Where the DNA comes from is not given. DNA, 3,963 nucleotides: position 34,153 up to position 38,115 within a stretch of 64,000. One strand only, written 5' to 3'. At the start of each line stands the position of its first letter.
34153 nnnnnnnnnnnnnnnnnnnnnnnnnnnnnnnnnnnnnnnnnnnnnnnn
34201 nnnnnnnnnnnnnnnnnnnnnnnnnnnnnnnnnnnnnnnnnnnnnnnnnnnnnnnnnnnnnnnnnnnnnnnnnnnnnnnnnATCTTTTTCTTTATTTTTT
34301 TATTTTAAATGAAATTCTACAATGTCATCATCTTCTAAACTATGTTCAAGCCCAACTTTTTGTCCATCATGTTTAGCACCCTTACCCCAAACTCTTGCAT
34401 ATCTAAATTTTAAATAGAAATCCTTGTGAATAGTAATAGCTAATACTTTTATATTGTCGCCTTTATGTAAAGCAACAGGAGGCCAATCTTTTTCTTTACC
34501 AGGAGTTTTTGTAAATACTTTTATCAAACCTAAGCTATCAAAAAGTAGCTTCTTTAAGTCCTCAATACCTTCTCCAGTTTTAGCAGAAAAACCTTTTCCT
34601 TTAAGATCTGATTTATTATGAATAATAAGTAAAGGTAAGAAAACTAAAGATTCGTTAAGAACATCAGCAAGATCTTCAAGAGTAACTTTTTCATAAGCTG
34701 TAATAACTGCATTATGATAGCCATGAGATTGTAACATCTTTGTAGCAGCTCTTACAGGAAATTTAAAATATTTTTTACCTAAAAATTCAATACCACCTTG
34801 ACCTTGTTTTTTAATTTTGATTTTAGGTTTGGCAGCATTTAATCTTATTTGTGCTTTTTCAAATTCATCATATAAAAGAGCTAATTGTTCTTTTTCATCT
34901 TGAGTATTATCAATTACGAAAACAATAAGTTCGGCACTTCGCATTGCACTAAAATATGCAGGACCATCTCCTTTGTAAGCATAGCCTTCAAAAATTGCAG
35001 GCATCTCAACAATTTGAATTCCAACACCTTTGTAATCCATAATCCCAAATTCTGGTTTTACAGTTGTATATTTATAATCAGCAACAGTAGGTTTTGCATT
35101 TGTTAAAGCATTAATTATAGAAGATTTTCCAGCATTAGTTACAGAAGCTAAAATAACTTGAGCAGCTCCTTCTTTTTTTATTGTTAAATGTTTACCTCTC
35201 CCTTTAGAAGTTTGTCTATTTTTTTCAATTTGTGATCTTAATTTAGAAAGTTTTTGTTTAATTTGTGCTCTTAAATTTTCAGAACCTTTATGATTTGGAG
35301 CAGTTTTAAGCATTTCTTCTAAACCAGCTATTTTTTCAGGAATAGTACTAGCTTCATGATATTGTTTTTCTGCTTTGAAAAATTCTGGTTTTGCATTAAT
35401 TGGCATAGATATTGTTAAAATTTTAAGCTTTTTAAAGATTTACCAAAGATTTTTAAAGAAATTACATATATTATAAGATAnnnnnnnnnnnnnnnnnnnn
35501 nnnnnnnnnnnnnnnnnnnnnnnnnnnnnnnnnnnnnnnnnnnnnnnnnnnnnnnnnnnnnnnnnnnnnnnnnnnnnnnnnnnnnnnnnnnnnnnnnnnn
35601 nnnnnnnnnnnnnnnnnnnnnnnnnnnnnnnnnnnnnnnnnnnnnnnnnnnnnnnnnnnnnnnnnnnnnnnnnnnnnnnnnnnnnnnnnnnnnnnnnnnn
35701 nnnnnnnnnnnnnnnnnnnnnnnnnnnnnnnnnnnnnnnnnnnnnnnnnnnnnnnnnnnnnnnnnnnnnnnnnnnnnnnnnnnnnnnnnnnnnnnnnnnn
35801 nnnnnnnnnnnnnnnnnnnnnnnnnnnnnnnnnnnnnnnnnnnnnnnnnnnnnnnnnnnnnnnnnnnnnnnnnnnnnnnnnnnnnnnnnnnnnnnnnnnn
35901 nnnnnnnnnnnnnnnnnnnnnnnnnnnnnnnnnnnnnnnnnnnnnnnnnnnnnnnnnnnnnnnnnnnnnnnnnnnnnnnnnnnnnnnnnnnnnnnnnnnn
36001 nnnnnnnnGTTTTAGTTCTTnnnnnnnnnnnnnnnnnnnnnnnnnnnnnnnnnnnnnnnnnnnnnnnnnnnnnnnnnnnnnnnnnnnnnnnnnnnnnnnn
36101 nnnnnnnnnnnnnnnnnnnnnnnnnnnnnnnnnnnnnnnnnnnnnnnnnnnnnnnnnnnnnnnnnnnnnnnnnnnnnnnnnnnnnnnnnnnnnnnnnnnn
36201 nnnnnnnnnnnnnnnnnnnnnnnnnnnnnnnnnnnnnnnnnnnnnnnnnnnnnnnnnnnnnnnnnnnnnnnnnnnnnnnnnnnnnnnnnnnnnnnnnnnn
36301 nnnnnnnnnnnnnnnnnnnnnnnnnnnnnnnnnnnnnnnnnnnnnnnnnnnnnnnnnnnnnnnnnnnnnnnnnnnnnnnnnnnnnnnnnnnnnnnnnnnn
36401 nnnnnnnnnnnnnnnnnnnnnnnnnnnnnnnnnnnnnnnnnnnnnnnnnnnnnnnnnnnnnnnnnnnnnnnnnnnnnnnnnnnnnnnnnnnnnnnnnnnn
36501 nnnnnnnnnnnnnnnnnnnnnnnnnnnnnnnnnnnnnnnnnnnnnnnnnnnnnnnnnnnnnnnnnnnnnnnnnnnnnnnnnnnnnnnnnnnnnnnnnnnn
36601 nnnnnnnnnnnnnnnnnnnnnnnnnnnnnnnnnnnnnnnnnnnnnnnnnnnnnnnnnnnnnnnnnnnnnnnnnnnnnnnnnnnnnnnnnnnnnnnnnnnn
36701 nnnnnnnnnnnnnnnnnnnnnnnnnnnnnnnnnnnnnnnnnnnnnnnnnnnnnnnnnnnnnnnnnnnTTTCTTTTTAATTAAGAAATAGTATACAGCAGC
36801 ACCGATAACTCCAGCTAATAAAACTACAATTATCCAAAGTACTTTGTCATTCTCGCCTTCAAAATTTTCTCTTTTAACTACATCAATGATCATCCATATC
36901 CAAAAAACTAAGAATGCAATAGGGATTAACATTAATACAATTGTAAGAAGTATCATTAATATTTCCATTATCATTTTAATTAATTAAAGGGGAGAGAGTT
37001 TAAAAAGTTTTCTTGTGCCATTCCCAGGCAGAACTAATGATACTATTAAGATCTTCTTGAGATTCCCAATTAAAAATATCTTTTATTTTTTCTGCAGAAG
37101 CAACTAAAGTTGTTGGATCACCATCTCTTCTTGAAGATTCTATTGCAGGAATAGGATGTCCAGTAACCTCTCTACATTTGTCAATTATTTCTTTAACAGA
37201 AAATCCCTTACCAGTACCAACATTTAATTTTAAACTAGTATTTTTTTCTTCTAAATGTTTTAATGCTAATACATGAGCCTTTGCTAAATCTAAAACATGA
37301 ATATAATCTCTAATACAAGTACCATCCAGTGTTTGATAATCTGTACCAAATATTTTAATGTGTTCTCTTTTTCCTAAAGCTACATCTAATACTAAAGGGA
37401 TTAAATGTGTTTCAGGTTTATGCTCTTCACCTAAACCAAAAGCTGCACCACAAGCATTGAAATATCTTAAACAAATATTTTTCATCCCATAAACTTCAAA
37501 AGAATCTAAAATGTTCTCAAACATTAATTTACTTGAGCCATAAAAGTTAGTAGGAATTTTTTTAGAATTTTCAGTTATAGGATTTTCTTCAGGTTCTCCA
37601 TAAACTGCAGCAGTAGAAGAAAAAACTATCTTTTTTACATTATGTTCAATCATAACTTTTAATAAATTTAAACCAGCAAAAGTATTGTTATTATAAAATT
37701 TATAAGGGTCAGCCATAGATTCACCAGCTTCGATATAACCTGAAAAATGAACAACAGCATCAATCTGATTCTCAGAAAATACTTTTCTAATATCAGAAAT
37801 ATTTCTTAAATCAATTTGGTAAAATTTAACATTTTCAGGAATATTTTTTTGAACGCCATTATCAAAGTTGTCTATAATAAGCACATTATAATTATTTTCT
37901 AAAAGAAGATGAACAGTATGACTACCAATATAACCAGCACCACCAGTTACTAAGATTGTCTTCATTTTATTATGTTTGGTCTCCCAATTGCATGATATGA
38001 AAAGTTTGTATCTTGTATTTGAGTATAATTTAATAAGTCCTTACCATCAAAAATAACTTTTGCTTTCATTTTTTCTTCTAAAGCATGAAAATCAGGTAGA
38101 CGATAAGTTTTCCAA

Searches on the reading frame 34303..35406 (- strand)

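Call 42: search_protein_families(library=ncbifam, proteins=[window:34303-35406:-], max_evalue=0.01)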
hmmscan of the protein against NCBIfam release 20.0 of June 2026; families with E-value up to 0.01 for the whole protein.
window:34303-35406:- (368 aa): 21 families
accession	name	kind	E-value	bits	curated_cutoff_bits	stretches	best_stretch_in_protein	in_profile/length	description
NF008956.1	PRK12299.1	equivalog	7e-19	68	300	1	59-200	136-278/327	GTPase ObgE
TIGR02729.1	Obg_CgtA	equivalog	1.2e-18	67.3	280.25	1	61-192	137-274/329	Obg family GTPase CgtA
NF008955.0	PRK12297.1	equivalog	3.1e-17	62.6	406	1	67-189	145-273/429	GTPase ObgE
NF008954.1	PRK12296.1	equivalog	1.4e-13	50.2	377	1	67-173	145-252/470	GTPase ObgE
NF007171.0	PRK09602.1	subfamily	1.3e-08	34.2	387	1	83-122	4-43/397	YchF-related putative GTPase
TIGR03156.1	GTP_HflX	equivalog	2.7e-08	33.1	216.75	1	43-124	153-232/351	GTPase HflX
TIGR00437.1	feoB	equivalog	9.8e-08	31.1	315.65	1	91-172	4-87/594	ferrous iron transport protein B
NF008280.0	PRK11058.1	equivalog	1.9e-07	30.2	441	1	45-139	167-255/426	ribosome rescue GTPase HflX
TIGR00450.1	mnmE_trmE_thdF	equivalog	3e-06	26.6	252.6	1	46-181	183-312/446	tRNA uridine-5-carboxymethylaminomethyl(34) synthesis GTPase MnmE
TIGR00092.1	TIGR00092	equivalog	4.1e-06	26.2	279.2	1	89-123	10-45/368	redox-regulated ATPase YchF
TIGR03918.1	GTP_HydF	equivalog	1.7e-05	23.9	325.55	1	83-203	9-132/392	[FeFe] hydrogenase H-cluster maturation GTPase HydF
TIGR00231.1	small_GTP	domain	2.9e-05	23.9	42.5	1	84-221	6-150/164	GTP-binding protein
NF003661.0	PRK05291.1-3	equivalog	0.00011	21.7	380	1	25-104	165-239/448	tRNA uridine-5-carboxymethylaminomethyl(34) synthesis GTPase MnmE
TIGR03598.1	GTPase_YsxC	equivalog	0.00012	21.8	124.45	1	75-106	12-43/186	ribosome biogenesis GTP-binding protein YihA/YsxC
TIGR03594.1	GTPase_EngA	equivalog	0.00039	19.6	306.7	1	11-109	117-203/432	ribosome biogenesis GTPase Der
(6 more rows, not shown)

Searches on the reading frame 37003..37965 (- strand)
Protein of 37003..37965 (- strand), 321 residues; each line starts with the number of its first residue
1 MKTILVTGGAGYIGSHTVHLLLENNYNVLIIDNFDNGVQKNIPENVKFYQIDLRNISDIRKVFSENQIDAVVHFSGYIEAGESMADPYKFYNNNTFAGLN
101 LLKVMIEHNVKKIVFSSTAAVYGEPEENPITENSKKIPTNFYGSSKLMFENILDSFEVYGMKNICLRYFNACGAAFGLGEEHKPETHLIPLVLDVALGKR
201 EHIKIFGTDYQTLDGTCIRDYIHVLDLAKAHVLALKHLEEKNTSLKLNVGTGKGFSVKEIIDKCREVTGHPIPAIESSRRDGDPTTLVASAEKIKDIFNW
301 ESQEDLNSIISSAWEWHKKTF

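Call 42: search_protein_families(library=ncbifam, proteins=[window:37003-37965:-], max_evalue=0.01)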
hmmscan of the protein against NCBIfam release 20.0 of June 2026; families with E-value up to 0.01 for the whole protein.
window:37003-37965:- (321 aa): 47 families (the best 25 are shown)
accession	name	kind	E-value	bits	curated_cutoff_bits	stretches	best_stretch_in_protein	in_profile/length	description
TIGR01179.1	galE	equivalog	1.4e-122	408.7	262.3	1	4-319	2-327/332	UDP-glucose 4-epimerase GalE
NF007956.0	PRK10675.1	subfamily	1.9e-74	250.8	394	1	3-319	2-331/338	UDP-glucose 4-epimerase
TIGR02197.1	heptose_epim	equivalog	9.9e-37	126.8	274.6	1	4-269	1-261/316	ADP-glyceromanno-heptose 6-epimerase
TIGR01181.1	dTDP_gluc_dehyt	equivalog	5.8e-30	104.5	365.1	1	4-318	2-312/321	dTDP-glucose 4,6-dehydratase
TIGR04180.1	EDH_00030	hypoth_equivalog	2e-24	86.2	475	1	4-303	1-295/297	NAD-dependent 4,6-dehydratase LegB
NF008360.0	PRK11150.1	equivalog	6e-21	74.9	452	1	4-263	2-249/310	ADP-glyceromanno-heptose 6-epimerase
NF047922.1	GDPFucSynFcl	equivalog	2.2e-19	70.1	500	1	3-317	4-301/308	GDP-L-fucose synthase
NF011728.1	PRK15181.1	equivalog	3.9e-17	62.3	760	1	2-316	16-336/348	Vi polysaccharide biosynthesis UDP-N-acetylglucosaminuronic acid C-4 epimerase TviC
NF007490.0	PRK10084.1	subfamily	3.5e-14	52.5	649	1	4-317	3-334/361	dTDP-glucose 4,6-dehydratase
NF043036.1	ErythonDh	equivalog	1.1e-13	51.1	325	1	3-157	2-164/321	D-erythronate dehydrogenase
TIGR03466.1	HpnA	hypoth_equivalog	3.4e-13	49.2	367.65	1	3-155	2-154/327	hopanoid-associated sugar epimerase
NF007582.0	PRK10217.1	equivalog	3.9e-13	49.2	698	1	1-234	1-239/355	dTDP-glucose 4,6-dehydratase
NF042423.1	oxyalk_red_Shew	equivalog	3.6e-12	46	580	1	2-244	9-230/331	2-alkyl-3-oxoalkanoate reductase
TIGR01214.1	rmlD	equivalog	1.1e-11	44.4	224.05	1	3-153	1-135/285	dTDP-4-dehydrorhamnose reductase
TIGR02622.1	CDP_4_6_dhtase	equivalog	7.5e-11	41.7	278.45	1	2-319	5-332/352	CDP-glucose 4,6-dehydratase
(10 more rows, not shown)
